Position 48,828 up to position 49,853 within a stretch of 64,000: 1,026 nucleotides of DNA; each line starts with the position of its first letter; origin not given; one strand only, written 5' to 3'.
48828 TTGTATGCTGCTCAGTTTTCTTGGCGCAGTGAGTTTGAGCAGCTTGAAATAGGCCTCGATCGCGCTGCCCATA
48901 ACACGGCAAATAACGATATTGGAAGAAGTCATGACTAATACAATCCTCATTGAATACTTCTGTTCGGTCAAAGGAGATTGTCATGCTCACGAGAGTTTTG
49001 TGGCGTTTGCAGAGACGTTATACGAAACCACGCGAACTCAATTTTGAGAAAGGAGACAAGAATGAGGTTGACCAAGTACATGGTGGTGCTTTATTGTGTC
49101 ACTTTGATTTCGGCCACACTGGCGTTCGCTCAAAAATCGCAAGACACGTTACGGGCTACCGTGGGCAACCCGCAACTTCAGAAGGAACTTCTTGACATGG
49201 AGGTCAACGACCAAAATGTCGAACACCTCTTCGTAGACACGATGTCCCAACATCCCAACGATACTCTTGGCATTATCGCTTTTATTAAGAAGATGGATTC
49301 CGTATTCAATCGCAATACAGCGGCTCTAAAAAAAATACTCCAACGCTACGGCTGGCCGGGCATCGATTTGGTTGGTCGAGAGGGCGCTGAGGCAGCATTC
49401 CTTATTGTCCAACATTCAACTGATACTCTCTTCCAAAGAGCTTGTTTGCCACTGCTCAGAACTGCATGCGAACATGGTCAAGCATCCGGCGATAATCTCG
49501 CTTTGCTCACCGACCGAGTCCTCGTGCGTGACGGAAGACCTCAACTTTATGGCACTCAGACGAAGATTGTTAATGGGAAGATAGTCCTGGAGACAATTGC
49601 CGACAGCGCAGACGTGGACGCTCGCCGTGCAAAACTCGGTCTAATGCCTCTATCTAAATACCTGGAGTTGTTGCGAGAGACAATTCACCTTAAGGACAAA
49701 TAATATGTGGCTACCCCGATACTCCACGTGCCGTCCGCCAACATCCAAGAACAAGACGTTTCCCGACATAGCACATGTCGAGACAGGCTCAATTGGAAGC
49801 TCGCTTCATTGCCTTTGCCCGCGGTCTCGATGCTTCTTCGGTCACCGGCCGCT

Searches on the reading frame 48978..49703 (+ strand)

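Call 12: search_protein_families(library=pfam, proteins=[window:48978-49703:+], max_evalue=0.01)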
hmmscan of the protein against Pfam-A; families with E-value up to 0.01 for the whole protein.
window:48978-49703:+ (241 aa): 1 family
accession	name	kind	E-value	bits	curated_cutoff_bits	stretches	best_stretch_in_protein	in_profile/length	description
PF20329.3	DUF6624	-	5.2e-40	137.2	27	1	65-240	1-172/173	Family of unknown function (DUF6624)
